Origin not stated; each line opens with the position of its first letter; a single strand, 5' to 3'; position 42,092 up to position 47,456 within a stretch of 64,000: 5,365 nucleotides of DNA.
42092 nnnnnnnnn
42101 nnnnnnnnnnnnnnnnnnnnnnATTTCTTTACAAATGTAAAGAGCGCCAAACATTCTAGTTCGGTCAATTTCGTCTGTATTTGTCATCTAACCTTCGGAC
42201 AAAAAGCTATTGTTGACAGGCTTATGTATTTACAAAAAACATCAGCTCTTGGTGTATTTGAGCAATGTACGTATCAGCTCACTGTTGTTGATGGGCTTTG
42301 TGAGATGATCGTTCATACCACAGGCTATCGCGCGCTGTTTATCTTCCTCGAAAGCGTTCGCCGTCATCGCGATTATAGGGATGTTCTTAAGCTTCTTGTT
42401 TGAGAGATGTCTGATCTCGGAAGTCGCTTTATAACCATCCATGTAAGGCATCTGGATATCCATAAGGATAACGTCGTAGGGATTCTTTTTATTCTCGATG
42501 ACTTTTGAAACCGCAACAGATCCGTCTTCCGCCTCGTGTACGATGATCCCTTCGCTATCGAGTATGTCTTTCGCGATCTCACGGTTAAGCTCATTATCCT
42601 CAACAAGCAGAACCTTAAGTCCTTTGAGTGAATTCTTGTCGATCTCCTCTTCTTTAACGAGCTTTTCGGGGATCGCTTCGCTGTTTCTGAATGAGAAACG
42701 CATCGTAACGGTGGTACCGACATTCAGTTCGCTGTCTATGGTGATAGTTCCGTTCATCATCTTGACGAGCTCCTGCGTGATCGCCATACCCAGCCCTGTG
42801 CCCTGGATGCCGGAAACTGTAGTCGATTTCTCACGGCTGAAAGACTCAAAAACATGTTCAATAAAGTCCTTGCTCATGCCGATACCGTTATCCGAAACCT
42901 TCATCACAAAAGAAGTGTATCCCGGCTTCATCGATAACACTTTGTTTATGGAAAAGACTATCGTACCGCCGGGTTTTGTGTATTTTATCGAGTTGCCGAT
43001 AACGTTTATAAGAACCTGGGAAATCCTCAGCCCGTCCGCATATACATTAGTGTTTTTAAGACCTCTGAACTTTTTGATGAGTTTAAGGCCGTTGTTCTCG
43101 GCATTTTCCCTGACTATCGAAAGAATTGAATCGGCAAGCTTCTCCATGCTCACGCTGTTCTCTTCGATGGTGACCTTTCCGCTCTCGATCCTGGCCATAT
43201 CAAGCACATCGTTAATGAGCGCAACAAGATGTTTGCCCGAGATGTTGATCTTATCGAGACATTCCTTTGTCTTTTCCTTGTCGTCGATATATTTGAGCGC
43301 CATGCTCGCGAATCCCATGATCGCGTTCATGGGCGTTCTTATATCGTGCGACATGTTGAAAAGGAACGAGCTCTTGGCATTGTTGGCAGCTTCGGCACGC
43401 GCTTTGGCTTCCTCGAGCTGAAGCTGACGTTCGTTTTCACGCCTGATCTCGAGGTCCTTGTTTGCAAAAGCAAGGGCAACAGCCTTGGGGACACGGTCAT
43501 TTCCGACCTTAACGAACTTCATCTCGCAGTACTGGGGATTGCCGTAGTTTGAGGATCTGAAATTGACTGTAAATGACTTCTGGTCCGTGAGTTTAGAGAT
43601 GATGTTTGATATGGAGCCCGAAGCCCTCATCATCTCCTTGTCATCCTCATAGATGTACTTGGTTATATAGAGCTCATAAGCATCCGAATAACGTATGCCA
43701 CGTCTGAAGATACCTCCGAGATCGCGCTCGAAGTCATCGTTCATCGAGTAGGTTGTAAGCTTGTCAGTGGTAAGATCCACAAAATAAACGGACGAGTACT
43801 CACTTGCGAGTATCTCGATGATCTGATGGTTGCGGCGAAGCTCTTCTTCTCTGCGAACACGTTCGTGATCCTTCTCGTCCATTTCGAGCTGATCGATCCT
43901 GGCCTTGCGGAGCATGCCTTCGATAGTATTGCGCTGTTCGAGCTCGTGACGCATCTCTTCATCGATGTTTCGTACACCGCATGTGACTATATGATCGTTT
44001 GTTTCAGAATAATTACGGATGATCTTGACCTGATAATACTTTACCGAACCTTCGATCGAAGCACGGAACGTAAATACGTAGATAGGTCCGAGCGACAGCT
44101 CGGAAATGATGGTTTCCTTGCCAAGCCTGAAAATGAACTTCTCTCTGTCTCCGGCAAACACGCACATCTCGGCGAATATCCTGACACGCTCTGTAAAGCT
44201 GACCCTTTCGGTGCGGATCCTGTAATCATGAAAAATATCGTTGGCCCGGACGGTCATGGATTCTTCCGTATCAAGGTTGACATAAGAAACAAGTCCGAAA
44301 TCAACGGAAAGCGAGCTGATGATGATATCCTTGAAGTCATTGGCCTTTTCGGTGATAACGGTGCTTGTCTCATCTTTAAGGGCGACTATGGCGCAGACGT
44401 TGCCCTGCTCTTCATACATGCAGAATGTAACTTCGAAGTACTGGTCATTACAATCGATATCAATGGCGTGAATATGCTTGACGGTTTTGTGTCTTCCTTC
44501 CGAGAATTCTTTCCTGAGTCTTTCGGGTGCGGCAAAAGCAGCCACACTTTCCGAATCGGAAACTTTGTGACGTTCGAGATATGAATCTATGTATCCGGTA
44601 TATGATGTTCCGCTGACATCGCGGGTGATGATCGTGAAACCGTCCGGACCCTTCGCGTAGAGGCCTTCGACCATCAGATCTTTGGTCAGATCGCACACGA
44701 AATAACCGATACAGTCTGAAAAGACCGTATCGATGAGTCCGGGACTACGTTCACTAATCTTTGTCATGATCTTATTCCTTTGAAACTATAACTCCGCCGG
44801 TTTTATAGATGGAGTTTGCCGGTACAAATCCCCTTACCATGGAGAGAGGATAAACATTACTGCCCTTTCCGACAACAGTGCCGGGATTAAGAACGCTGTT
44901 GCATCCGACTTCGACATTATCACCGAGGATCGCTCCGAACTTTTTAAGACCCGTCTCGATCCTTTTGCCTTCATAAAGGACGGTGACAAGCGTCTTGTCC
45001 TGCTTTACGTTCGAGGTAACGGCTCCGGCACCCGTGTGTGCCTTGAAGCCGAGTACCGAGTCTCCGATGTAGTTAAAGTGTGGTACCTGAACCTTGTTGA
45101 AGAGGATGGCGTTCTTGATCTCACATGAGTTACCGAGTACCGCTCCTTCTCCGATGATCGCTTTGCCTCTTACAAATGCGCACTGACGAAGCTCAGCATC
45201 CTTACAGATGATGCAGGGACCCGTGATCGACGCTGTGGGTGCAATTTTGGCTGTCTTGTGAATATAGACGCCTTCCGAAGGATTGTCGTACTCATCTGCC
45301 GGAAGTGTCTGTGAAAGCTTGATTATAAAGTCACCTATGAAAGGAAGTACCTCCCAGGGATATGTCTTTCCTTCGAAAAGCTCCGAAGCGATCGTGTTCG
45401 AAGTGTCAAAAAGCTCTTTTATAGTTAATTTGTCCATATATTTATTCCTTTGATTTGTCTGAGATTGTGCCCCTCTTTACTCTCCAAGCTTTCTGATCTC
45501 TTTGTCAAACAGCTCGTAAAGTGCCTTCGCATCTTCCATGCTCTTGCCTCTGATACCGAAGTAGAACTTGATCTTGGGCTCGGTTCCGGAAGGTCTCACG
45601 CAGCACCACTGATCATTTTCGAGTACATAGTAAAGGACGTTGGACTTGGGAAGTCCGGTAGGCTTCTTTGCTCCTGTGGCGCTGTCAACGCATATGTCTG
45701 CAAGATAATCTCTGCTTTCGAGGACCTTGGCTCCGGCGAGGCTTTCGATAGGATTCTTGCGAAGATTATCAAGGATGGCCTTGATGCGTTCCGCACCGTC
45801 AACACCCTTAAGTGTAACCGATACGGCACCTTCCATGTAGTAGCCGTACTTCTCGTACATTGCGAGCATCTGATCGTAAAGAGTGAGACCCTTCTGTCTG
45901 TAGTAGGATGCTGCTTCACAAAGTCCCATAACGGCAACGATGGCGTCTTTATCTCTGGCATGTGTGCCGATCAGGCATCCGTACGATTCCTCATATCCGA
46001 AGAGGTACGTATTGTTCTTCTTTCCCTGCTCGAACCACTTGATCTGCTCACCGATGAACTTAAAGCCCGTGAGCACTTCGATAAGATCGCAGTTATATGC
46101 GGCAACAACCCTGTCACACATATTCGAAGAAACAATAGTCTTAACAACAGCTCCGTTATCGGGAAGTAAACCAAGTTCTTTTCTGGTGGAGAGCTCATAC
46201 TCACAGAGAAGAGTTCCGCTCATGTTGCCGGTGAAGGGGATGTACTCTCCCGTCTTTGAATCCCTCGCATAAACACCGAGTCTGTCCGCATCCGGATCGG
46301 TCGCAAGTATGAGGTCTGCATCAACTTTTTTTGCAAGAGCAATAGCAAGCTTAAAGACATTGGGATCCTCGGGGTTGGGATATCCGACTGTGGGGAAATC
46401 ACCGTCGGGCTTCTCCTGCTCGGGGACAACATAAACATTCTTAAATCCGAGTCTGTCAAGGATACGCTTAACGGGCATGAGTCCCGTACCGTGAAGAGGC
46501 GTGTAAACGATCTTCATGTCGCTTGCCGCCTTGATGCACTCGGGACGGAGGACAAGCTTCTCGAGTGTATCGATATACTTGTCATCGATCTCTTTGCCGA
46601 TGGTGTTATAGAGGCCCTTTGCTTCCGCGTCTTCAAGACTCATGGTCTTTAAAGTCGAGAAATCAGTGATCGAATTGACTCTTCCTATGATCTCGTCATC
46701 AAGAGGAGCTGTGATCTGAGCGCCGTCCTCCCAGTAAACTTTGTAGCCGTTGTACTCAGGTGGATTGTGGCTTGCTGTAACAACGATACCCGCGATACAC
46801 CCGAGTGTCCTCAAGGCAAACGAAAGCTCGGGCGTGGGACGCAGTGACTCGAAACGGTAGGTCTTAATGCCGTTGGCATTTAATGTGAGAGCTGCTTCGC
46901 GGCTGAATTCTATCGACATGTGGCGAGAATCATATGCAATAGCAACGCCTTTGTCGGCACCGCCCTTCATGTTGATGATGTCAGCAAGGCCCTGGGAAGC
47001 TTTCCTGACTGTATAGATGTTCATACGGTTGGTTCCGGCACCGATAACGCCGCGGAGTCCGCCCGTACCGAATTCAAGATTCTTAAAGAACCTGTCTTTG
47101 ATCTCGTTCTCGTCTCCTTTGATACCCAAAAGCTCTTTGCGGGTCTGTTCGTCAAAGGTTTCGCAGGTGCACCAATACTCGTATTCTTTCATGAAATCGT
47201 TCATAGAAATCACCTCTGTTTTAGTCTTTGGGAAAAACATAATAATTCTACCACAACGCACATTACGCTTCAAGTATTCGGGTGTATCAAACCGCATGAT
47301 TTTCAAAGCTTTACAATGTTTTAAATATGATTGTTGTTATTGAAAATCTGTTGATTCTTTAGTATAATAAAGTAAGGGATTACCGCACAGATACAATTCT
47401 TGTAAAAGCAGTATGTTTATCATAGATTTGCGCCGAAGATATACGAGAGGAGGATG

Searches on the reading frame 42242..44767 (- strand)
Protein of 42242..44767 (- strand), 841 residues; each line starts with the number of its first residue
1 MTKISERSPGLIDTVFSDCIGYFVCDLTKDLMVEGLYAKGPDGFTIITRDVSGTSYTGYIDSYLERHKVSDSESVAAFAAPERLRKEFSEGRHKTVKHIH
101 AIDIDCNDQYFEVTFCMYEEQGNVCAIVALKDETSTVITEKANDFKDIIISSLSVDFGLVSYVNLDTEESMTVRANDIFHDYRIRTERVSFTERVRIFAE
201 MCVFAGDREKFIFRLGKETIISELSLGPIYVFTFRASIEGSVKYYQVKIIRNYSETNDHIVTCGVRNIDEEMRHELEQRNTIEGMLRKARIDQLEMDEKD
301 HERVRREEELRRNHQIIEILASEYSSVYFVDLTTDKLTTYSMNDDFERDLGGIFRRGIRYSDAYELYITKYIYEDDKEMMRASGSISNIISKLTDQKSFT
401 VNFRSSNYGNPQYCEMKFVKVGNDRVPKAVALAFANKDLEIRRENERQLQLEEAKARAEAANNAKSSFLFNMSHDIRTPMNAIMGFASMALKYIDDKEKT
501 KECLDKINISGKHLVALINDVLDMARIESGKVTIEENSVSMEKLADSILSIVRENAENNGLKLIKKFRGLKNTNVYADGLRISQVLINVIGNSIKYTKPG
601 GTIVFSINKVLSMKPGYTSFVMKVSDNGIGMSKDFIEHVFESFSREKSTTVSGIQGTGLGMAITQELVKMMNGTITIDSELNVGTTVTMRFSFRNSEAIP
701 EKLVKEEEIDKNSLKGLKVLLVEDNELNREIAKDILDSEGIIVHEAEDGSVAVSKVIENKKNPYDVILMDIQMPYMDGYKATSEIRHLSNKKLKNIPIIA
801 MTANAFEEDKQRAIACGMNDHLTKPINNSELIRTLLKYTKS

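Call 84: search_protein_families(library=pfam, proteins=[window:42242-44767:-], max_evalue=0.00001)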
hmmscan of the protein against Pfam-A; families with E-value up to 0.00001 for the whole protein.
window:42242-44767:- (841 aa): 3 families
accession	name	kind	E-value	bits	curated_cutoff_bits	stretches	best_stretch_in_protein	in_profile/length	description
PF00072.30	Response_reg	-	2.6e-28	98.8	30.2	1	719-834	1-109/111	Response regulator receiver domain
PF02518.31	HATPase_c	-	8.4e-25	87.8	26.4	1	578-693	2-109/111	Histidine kinase-, DNA gyrase B-, and HSP90-like ATPase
PF00512.31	HisKA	-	6.9e-19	68.1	26.9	1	464-530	1-66/66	His Kinase A (phospho-acceptor) domain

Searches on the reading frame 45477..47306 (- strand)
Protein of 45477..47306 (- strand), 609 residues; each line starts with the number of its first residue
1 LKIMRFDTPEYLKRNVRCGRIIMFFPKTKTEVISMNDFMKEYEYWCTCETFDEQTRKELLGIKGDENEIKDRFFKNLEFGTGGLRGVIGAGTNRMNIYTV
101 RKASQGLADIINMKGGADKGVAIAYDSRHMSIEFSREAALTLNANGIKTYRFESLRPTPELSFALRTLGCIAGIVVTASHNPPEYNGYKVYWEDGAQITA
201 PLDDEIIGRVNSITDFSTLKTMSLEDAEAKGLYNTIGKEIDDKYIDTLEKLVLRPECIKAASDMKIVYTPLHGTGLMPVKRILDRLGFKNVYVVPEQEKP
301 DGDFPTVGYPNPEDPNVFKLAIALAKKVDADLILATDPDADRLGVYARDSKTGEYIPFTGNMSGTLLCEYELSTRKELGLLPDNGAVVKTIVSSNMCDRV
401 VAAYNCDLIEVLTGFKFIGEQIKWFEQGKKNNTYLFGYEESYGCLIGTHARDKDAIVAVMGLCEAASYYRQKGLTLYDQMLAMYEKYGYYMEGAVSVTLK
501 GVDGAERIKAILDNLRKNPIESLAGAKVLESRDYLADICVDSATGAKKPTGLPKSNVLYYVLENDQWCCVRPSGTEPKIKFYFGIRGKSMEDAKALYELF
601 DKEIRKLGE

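Call 84: search_protein_families(library=pfam, proteins=[window:45477-47306:-], max_evalue=0.00001)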
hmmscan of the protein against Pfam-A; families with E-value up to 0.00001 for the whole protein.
window:45477-47306:- (609 aa): 3 families
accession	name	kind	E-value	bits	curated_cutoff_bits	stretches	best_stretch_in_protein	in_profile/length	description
PF02878.22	PGM_PMM_I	-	7.5e-41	139.5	22.5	1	78-214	3-135/138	Phosphoglucomutase/phosphomannomutase, alpha/beta/alpha domain I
PF02879.22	PGM_PMM_II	-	2.7e-28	99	29.3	1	242-346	1-99/103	Phosphoglucomutase/phosphomannomutase, alpha/beta/alpha domain II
PF02880.22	PGM_PMM_III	-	1.9e-19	70.3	20.7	1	361-485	3-113/115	Phosphoglucomutase/phosphomannomutase, alpha/beta/alpha domain III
